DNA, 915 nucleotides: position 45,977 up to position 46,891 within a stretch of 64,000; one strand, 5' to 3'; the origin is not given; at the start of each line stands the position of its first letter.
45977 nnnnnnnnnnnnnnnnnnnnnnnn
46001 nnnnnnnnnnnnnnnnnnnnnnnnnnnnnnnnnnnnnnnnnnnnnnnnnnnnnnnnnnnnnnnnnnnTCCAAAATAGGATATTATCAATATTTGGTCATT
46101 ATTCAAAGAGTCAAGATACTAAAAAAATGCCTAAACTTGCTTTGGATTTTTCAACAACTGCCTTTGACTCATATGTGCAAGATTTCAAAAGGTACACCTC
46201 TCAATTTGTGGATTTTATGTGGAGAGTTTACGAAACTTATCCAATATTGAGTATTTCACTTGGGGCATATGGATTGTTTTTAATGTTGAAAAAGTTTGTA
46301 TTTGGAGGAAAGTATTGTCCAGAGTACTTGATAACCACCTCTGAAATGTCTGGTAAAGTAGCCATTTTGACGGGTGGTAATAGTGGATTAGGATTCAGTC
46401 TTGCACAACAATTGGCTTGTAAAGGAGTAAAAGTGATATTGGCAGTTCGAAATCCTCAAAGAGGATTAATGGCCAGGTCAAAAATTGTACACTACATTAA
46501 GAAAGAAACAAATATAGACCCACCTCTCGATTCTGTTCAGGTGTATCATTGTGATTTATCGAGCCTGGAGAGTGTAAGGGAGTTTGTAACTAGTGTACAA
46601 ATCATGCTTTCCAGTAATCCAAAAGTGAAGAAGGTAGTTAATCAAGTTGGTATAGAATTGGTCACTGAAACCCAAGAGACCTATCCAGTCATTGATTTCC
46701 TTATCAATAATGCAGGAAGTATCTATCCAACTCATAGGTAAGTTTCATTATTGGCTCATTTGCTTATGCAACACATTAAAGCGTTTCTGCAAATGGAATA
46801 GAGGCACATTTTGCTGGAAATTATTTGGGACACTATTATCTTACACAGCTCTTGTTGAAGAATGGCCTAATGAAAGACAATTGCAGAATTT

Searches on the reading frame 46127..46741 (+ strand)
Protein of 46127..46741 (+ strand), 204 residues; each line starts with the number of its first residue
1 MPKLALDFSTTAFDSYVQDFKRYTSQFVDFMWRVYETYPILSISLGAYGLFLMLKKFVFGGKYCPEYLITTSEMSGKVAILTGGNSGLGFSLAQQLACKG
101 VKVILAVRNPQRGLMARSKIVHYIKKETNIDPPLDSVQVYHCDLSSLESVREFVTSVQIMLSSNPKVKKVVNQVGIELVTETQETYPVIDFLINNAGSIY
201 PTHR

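Call 63: search_protein_families(library=pfam, proteins=[window:46127-46741:+], max_evalue=0.001)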
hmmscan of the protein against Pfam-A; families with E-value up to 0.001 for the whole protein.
window:46127-46741:+ (204 aa): 3 families
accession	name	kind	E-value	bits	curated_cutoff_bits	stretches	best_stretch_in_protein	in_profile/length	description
PF00106.31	adh_short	-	1.4e-10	41.4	26.6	1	77-183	1-94/195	short chain dehydrogenase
PF08659.16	KR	-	4.5e-05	23.9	22.6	1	79-172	3-87/180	KR domain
PF13561.12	adh_short_C2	-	6.5e-05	23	27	0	85-175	5-80/236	Enoyl-(Acyl carrier protein) reductase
